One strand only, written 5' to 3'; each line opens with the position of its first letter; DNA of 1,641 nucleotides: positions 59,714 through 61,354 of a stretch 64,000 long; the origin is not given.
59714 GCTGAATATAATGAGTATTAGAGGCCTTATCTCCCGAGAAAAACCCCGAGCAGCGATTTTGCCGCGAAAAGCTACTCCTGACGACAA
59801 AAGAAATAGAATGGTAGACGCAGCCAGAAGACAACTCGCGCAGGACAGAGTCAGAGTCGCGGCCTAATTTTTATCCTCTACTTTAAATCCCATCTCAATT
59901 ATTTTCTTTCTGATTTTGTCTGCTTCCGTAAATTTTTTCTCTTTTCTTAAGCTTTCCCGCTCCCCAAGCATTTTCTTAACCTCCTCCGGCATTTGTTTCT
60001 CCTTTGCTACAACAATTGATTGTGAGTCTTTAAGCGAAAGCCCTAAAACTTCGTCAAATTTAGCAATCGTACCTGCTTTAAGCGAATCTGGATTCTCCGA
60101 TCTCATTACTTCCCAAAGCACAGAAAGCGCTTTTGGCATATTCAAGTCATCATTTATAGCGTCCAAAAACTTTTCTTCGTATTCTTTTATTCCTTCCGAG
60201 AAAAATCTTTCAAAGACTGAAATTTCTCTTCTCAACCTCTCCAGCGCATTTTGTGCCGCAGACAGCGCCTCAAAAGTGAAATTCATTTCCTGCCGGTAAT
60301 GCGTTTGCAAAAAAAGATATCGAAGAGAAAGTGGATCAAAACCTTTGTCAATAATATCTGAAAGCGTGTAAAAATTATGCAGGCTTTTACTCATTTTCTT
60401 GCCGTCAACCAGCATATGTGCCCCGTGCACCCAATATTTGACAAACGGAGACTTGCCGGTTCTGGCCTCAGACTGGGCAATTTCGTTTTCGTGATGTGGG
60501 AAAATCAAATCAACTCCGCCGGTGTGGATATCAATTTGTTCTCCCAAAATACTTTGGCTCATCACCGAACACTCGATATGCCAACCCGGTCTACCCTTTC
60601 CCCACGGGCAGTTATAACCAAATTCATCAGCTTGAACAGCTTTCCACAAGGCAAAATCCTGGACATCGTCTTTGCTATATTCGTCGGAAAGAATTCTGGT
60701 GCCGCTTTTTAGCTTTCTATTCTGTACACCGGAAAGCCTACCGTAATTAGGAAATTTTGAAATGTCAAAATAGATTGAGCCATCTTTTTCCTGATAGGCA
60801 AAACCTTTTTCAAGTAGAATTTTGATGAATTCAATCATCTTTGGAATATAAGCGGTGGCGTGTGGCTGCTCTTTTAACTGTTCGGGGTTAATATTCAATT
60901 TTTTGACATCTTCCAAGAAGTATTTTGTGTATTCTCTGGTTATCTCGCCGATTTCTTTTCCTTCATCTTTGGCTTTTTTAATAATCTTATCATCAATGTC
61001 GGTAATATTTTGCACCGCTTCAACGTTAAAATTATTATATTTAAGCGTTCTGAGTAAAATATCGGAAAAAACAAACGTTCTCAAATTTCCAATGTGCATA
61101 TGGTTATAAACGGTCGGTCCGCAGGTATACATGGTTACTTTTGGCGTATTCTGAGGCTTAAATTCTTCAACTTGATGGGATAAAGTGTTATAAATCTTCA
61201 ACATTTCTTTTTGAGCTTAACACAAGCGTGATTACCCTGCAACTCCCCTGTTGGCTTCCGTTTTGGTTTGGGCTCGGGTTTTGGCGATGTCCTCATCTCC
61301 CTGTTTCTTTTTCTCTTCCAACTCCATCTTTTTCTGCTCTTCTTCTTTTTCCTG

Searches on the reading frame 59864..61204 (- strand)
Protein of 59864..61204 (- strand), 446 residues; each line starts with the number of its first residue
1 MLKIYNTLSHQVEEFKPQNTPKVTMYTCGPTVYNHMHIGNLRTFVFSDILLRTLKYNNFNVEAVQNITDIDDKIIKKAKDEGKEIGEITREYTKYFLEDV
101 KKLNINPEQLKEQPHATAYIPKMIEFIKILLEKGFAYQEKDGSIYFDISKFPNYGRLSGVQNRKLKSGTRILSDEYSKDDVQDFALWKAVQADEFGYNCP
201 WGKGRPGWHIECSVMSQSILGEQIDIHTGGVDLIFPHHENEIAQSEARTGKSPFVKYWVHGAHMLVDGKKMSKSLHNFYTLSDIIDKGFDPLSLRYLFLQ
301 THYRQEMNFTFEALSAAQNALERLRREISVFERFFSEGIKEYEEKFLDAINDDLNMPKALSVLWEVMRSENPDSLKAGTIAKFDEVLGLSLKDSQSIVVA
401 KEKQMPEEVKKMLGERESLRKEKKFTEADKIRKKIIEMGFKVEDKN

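Call 54: search_protein_families(library=pfam, proteins=[window:59864-61204:-], max_evalue=0.001)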
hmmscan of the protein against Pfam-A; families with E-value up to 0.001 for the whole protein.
window:59864-61204:- (446 aa): 6 families
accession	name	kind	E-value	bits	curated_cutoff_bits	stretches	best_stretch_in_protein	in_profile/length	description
PF01406.26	tRNA-synt_1e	-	6.2e-115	384.2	27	1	15-318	2-300/301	tRNA synthetases class I (C) catalytic domain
PF09334.17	tRNA-synt_1g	-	4.3e-14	52.5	20.1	2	32-145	10-122/391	tRNA synthetases class I (M)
PF00133.28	tRNA-synt_1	-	8.9e-11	41.6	22.7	1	225-309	330-413/414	tRNA synthetases class I (I, L, M and V)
PF01921.24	tRNA-synt_1f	-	2.6e-07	30.3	27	0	267-329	279-340/360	tRNA synthetases class I (K)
PF09190.17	DALR_2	-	2.2e-05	25.4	22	1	345-371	1-27/57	DALR domain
PF23493.1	CysS_C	-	0.00013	22.4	23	1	404-445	3-44/51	Cysteinyl-tRNA ligase anticodon binding domain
